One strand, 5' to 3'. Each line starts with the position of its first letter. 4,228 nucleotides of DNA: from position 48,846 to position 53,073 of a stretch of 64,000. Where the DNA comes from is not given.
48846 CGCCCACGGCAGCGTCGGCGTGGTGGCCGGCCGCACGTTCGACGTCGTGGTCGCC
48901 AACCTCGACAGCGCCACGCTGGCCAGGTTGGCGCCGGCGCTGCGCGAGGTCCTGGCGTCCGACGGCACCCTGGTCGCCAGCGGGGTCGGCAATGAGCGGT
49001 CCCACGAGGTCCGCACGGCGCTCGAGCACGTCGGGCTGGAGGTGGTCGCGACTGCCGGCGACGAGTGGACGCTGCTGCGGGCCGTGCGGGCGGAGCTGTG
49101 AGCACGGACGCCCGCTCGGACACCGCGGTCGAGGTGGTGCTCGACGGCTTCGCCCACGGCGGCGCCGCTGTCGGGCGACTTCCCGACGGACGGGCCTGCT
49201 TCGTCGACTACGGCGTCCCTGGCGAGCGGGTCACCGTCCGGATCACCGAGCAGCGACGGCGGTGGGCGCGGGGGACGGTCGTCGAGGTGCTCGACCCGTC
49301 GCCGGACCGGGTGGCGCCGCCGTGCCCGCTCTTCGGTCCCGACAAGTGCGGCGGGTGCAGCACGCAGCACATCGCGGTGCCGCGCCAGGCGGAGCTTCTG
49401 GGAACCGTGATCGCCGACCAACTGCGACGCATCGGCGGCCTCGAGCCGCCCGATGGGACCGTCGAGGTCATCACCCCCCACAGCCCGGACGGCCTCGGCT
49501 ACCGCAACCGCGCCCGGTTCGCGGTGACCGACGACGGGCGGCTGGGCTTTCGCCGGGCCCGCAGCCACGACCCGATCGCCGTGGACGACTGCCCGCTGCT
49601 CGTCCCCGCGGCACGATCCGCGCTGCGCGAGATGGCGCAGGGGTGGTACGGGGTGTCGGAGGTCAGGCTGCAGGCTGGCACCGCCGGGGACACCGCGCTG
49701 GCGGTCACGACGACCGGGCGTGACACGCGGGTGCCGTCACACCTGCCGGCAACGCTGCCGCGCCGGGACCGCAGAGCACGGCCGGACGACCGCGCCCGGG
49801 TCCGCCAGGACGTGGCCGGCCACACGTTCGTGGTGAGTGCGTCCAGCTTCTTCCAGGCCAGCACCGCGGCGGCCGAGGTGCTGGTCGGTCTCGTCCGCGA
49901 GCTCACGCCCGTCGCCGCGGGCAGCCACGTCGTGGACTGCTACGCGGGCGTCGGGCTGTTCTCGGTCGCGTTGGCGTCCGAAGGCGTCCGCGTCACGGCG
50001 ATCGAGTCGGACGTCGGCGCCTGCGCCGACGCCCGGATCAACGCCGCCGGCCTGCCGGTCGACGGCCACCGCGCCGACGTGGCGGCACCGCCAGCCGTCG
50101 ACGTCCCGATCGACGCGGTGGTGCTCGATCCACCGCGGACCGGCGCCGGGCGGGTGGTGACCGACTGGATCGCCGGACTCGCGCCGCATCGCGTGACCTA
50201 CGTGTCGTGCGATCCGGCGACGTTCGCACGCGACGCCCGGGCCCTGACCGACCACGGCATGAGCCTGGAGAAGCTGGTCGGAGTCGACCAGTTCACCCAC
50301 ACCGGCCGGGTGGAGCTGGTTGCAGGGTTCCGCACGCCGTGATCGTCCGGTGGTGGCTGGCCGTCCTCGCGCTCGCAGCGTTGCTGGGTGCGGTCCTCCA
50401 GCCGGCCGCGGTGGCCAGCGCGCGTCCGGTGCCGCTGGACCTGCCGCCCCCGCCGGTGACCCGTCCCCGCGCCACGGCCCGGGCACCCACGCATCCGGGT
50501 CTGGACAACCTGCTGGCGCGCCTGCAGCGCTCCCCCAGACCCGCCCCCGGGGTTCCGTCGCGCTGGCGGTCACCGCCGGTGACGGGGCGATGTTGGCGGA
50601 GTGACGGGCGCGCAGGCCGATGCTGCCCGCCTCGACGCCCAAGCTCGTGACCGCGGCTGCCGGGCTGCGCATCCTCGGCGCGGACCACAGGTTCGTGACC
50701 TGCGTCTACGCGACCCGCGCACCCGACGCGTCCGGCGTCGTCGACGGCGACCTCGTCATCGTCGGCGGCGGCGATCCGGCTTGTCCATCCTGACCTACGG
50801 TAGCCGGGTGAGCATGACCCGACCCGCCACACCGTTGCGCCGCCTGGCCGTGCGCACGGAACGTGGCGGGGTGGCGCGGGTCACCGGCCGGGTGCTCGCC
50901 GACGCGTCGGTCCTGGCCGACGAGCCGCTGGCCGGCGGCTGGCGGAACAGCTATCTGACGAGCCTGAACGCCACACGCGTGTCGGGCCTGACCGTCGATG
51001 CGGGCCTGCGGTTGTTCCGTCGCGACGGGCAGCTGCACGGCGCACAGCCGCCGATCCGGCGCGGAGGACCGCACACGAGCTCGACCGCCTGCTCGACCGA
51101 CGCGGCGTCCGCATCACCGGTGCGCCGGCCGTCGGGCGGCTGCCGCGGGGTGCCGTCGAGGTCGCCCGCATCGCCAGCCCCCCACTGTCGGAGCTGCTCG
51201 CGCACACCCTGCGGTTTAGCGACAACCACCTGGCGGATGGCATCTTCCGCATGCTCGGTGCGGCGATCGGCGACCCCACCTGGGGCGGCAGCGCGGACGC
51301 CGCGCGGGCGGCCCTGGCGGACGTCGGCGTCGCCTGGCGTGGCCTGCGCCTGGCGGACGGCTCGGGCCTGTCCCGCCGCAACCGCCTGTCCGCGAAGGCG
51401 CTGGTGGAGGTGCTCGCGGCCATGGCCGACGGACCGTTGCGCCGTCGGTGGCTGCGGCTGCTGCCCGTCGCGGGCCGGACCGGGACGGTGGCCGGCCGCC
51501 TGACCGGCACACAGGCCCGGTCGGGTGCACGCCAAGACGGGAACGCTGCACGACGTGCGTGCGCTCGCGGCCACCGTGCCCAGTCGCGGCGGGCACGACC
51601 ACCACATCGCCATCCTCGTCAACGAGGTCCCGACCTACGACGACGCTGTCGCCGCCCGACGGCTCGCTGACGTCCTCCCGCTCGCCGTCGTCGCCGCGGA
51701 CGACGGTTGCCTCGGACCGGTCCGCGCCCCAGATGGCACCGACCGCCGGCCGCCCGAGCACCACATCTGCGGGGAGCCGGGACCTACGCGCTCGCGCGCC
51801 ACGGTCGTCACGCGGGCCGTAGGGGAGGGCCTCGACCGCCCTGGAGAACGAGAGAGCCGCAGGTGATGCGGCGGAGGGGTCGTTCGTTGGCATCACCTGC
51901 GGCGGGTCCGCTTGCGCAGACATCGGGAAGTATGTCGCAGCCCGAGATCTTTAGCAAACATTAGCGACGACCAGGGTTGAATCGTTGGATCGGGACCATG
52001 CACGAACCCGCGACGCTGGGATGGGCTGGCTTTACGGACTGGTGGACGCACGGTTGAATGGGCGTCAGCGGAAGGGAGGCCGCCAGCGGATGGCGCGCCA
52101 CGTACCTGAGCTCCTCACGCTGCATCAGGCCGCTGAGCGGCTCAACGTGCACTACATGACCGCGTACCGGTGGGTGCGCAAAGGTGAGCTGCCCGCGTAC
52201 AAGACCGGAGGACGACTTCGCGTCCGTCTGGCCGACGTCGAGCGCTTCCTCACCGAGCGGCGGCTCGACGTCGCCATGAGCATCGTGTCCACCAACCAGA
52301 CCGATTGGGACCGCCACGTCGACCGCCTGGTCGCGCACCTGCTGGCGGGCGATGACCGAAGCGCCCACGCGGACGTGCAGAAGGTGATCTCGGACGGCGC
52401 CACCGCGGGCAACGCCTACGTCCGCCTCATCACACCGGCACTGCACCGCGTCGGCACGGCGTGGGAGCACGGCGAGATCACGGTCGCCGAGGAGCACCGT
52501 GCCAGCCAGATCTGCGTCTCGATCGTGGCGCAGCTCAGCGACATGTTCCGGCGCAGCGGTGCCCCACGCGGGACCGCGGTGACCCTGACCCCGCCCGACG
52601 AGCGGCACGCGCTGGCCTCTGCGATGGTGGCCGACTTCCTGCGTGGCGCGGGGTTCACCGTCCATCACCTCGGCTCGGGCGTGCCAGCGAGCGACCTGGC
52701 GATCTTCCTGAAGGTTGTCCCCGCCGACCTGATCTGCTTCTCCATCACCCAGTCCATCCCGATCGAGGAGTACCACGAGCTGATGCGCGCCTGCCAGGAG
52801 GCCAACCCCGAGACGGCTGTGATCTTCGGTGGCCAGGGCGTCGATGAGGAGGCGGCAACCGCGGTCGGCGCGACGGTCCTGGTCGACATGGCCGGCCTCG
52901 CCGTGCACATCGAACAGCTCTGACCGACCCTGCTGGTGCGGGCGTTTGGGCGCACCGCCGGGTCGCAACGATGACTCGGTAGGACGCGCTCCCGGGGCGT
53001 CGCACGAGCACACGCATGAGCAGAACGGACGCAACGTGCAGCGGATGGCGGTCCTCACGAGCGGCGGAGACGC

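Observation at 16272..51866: Non-random concentration of broken genes: at least 7 disrupted accessory genes in 64 kb while long core genes are intact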

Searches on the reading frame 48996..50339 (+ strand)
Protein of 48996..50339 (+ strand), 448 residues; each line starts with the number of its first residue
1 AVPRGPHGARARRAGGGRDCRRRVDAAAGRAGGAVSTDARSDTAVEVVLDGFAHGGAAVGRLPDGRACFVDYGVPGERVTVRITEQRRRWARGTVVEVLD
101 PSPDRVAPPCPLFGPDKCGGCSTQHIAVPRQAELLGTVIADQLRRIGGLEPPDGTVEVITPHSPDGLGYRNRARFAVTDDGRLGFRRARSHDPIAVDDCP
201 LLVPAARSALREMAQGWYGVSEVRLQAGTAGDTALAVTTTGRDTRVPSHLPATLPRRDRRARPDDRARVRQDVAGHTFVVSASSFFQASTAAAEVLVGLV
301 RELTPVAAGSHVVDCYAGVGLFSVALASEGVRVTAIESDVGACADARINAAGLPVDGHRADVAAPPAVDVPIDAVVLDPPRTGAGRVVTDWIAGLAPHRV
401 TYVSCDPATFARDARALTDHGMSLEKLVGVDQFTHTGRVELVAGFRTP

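Call 11: search_protein_families(library=pfam, max_evalue=0.01, proteins=[window:48996-50339:+])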
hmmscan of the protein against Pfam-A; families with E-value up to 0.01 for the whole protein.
window:48996-50339:+ (448 aa): 4 families
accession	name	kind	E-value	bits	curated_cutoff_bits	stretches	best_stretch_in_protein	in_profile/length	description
PF05958.17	tRNA_U5-meth_tr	-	1.5e-09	37.8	23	1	372-440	284-349/357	tRNA (Uracil-5-)-methyltransferase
PF01938.26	TRAM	-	1.1e-08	35.2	21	1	45-96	8-61/61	TRAM domain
PF13649.12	Methyltransf_25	-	0.0013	19.8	27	1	312-377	1-70/97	Methyltransferase domain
PF02475.24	TRM5-TYW2_MTfase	-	0.002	18.6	28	1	306-341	34-71/164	TRM5/TYW2 methyltransferase domain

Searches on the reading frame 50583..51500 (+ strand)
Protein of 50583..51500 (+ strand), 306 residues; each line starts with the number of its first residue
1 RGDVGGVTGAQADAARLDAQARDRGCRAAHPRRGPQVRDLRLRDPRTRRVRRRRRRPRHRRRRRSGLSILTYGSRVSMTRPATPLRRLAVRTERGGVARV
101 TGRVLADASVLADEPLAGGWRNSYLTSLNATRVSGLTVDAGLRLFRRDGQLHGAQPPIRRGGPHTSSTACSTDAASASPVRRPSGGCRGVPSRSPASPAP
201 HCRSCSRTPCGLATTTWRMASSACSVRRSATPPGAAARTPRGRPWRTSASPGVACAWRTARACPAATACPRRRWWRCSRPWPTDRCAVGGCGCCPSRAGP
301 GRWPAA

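Call 11: search_protein_families(library=pfam, max_evalue=0.01, proteins=[window:50583-51500:+])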
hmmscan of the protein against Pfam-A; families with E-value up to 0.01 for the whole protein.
window:50583-51500:+ (306 aa): 1 family
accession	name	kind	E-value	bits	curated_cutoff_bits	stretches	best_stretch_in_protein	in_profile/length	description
PF02113.21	Peptidase_S13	-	0.00012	21.4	22.8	1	84-158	98-172/444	D-Ala-D-Ala carboxypeptidase 3 (S13) family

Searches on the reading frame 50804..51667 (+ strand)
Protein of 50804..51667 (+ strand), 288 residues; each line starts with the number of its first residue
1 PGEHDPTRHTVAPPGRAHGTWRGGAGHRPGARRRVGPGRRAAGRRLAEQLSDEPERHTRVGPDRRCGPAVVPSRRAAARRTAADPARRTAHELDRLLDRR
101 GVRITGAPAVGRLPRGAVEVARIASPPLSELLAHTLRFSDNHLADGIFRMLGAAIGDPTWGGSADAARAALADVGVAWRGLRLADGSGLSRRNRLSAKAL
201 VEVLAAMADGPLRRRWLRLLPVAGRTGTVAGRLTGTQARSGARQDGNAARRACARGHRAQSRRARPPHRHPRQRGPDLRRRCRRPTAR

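Call 11: search_protein_families(library=pfam, max_evalue=0.01, proteins=[window:50804-51667:+])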
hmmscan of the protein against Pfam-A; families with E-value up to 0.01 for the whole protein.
window:50804-51667:+ (288 aa): 1 family
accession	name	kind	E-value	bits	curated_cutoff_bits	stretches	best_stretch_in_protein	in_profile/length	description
PF02113.21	Peptidase_S13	-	1.2e-36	126.9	22.8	1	77-237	223-386/444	D-Ala-D-Ala carboxypeptidase 3 (S13) family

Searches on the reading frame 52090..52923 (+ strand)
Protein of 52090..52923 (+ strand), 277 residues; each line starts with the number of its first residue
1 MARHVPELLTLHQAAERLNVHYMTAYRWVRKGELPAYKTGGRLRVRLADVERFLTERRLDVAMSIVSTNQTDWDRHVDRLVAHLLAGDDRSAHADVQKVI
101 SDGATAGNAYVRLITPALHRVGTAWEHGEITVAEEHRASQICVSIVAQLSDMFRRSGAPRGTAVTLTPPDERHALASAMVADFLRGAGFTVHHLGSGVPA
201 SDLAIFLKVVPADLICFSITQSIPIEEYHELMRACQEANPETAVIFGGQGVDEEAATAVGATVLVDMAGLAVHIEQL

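Call 34: find_encoding_contigs(protein=window:52090-52923:+, flank=10000, max_places=8)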
Protein window:52090-52923:+ (277 aa): 2 contigs read that carry it; 2 places shown.
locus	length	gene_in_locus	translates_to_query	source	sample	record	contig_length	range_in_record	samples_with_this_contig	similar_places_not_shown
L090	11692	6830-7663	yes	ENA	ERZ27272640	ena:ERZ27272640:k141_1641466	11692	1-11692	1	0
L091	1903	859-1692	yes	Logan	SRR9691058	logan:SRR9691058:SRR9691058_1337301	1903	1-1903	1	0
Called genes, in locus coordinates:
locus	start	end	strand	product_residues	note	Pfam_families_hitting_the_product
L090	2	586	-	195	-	?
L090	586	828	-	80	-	PF00364:Biotin_lipoyl, PF25973:BSH_CzcB (faint)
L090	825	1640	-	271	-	PF01063:Aminotran_4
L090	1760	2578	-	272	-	PF01243:PNPOx_N (weak)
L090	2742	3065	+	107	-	PF03992:ABM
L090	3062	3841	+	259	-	PF06325:PrmA, PF05175:MTS, PF13489:Methyltransf_23 (weak), PF08241:Methyltransf_11, PF08242:Methyltransf_12 (weak), PF13649:Methyltransf_25, PF13847:Methyltransf_31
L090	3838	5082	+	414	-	PF01938:TRAM, PF05958:tRNA_U5-meth_tr (faint)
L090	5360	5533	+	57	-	PF02113:Peptidase_S13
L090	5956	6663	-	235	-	-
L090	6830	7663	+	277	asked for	PF12728:HTH_17, PF02607:B12-binding_2, PF02310:B12-binding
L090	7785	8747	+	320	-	PF00365:PFK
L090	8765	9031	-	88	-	-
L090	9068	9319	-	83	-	-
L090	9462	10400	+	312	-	PF05138:PaaA_PaaC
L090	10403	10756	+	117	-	PF01883:FeS_assembly_P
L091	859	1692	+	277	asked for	PF12728:HTH_17, PF02607:B12-binding_2, PF02310:B12-binding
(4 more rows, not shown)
